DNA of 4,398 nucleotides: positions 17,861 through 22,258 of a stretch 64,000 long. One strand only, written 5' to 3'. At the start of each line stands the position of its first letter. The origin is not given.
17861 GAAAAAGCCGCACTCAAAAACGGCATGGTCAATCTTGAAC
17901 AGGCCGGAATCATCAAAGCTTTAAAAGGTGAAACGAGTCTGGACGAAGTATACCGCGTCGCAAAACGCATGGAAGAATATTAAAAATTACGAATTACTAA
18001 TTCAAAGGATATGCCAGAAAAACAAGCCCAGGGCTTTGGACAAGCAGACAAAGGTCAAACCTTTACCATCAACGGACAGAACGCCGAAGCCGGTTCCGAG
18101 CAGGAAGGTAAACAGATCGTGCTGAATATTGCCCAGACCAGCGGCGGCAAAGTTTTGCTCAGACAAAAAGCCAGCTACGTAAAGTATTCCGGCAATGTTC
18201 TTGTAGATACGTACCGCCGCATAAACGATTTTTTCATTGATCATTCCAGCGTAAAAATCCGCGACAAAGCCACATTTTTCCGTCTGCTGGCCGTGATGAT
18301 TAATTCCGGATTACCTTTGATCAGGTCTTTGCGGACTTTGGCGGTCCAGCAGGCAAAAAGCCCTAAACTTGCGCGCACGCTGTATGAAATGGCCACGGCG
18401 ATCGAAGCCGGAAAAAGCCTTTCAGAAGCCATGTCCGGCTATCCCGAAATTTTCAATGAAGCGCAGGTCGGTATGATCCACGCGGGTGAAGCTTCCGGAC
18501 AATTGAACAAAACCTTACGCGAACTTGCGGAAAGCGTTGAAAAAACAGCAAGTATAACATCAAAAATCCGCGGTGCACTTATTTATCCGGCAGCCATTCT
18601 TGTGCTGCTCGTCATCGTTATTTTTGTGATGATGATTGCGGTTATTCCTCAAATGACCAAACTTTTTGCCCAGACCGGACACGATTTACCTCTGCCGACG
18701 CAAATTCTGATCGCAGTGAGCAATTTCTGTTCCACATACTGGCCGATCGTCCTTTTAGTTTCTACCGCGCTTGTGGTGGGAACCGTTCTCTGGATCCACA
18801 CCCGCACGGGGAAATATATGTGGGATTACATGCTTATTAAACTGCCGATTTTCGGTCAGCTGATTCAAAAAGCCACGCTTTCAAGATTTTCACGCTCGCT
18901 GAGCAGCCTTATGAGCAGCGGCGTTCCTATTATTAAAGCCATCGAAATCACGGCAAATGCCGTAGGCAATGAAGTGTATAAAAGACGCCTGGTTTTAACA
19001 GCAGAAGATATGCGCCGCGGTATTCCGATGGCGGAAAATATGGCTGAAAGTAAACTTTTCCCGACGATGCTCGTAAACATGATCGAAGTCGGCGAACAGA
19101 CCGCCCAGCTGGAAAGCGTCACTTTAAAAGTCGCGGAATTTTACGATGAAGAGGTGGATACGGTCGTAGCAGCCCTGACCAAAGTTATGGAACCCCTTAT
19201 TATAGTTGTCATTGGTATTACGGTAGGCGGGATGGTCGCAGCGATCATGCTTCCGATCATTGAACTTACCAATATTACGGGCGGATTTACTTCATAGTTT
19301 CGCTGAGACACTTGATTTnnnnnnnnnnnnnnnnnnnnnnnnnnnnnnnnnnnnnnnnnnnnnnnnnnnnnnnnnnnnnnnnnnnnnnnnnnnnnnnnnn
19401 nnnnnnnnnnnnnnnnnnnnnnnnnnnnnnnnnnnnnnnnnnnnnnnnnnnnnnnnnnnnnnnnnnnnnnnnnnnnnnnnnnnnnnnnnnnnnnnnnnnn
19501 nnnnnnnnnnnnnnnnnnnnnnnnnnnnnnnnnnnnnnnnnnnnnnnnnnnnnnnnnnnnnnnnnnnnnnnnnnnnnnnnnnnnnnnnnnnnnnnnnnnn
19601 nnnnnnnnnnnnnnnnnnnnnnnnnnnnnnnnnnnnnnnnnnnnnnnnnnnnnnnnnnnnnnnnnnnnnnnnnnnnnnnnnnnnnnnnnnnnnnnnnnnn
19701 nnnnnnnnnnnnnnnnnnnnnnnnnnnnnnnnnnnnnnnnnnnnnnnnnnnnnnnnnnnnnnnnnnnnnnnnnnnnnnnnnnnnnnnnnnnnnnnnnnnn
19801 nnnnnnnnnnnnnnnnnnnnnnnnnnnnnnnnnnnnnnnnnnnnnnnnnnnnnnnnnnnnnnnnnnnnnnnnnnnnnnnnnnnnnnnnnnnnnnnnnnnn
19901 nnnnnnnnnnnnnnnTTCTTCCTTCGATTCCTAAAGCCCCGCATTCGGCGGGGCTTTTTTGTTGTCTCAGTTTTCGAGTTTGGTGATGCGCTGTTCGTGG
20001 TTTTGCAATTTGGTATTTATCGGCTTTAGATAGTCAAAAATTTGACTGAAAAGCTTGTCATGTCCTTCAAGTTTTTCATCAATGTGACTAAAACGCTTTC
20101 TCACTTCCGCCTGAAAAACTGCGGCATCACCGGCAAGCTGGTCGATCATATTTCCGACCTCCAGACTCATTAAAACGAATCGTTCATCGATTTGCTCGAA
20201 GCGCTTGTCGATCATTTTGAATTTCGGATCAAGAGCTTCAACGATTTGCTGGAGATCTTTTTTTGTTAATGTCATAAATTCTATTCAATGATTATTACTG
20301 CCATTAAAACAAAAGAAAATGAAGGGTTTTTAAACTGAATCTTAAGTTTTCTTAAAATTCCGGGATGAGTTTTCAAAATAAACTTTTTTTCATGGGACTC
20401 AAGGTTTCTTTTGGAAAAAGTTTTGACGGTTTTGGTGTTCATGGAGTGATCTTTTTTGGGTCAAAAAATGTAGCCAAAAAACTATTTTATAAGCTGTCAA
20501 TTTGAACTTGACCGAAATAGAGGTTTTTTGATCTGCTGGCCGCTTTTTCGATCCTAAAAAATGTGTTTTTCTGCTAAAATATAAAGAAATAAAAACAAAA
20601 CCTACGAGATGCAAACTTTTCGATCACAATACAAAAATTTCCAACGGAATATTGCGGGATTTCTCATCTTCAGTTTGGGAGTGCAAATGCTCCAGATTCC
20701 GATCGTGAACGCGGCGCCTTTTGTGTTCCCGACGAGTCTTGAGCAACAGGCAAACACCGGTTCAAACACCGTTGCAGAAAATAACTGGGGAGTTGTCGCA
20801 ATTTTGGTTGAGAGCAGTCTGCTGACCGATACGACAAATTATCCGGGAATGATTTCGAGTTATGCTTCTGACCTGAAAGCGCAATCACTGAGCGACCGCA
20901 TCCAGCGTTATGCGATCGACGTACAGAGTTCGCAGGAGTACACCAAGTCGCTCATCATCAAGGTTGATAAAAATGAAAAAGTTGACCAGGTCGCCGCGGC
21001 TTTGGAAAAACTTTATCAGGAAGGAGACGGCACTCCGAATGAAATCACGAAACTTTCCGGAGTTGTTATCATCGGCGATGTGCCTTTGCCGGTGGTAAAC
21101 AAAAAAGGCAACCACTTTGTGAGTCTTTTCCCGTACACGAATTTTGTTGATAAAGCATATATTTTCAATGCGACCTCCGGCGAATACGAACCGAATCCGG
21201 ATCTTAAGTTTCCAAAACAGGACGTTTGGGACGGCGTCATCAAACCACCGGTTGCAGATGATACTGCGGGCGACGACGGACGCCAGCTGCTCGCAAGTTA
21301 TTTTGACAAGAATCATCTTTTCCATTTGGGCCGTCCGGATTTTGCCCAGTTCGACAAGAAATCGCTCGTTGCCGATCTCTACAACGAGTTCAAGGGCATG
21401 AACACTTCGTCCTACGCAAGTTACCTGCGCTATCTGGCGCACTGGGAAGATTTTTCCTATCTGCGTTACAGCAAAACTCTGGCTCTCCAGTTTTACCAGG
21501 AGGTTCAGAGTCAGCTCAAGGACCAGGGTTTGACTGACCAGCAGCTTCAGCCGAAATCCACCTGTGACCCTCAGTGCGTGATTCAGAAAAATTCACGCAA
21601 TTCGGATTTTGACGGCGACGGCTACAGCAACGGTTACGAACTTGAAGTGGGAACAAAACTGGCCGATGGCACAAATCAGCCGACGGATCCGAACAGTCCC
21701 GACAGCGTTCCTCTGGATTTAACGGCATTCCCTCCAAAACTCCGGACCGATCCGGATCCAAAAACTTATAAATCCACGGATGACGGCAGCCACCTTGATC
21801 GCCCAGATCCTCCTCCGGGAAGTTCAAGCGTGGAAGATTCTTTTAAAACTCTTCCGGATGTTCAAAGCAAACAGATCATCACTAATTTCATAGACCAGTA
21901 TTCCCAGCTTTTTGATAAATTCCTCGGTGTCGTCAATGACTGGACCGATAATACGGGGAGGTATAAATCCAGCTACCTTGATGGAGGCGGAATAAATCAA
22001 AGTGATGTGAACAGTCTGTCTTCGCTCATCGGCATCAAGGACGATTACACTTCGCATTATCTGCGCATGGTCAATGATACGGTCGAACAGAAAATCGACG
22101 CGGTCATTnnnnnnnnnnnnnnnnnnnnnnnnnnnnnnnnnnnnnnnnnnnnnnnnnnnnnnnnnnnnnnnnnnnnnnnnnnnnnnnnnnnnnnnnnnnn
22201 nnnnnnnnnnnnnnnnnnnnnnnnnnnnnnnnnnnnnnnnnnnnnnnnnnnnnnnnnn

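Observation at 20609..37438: Intact 16.8-kb ORF encoding a 5,609-aa mosaic surface protein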

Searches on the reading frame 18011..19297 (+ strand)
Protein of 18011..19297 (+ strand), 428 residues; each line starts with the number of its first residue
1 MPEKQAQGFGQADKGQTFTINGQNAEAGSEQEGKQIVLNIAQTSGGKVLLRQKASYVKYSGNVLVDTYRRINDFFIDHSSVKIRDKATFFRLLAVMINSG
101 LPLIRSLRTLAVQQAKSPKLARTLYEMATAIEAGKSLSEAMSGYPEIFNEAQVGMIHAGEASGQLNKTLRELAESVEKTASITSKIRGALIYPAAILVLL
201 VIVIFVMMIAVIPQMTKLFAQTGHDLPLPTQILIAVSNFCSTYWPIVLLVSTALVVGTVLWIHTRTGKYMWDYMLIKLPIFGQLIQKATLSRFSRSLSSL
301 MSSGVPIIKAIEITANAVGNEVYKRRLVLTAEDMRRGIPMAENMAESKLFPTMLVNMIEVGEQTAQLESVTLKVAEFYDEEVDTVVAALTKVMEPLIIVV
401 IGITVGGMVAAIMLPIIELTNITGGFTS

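Call 8: search_protein_families(library=pfam, proteins=[window:18011-19297:+], max_evalue=0.001)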
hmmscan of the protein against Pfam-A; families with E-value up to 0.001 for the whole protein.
window:18011-19297:+ (428 aa): 1 family
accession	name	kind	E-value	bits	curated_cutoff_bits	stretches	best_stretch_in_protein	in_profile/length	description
PF00482.28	T2SSF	-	1.9e-53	180.2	25.2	2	89-213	1-125/125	Type II secretion system (T2SS), protein F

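Call 65: search_protein_families(library=ncbifam, proteins=[window:18011-19297:+], max_evalue=0.1)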
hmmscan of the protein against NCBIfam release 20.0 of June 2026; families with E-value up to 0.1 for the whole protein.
window:18011-19297:+ (428 aa): 8 families
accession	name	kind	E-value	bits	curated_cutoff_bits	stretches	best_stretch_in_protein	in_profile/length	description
TIGR02120.1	GspF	equivalog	2.6e-91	306.9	424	1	78-421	57-399/401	type II secretion system inner membrane protein GspF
NF052606.1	T4PiliAsmPilCMyx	equivalog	1.1e-82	278.1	700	1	78-420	74-415/419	type IV pilus assembly protein PilC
NF052607.1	T4PiliAsmPilCThrm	equivalog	1e-79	268.5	700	1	75-421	57-402/406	type IV pilus assembly protein PilC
NF007861.0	PRK10573.1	equivalog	1.1e-66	225.6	401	1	73-425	48-400/401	protein transport protein HofC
NF047826.1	T3SSXpsF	equivalog_domain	5.3e-56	190.2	650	1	86-424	68-405/405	type II secretion system protein XpsF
NF041012.2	T4P_ComGB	equivalog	1e-43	150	240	1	85-419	2-330/332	competence type IV pilus assembly protein ComGB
TIGR02963.1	xanthine_xdhA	equivalog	0.03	12.9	467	1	326-411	319-408/468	xanthine dehydrogenase small subunit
NF004796.0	PRK06144.1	subfamily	0.095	12.1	272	0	375-410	84-119/262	enoyl-CoA hydratase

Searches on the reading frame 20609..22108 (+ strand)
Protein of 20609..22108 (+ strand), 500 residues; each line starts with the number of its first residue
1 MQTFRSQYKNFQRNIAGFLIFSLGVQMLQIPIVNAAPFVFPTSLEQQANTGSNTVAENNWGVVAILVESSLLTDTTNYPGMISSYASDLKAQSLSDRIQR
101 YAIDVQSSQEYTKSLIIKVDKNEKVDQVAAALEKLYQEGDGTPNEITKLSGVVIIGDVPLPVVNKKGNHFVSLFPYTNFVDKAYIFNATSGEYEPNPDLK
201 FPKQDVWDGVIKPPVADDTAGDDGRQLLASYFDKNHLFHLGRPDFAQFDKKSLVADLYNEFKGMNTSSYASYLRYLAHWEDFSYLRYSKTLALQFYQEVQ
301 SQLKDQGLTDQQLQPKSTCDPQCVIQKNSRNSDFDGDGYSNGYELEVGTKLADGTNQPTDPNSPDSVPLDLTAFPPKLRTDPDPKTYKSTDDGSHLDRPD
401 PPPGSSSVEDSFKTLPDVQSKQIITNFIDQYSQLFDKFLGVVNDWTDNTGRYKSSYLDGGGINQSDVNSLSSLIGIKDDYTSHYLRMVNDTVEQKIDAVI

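Call 45: search_protein_families(library=pfam, proteins=[window:20609-22108:+], max_evalue=10)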
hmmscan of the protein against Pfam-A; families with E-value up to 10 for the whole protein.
window:20609-22108:+ (500 aa): 5 families
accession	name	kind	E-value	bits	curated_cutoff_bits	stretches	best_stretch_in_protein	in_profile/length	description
PF18884.5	TSP3_bac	-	0.029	14.7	25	1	333-349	1-17/22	Bacterial TSP3 repeat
PF05669.17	Med31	-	0.07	13.6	25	1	264-305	29-71/95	SOH1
PF21017.2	PHA01746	-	0.073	13.2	24.4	1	417-440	68-91/132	PHA01746-like protein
PF06265.16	YutD-like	-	0.11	12.9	25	1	412-459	7-54/85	Putative antitoxin YutD-like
PF22200.2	ExsA_N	-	0.12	13.1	27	1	90-149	54-115/136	ExsA N-terminal regulatory domain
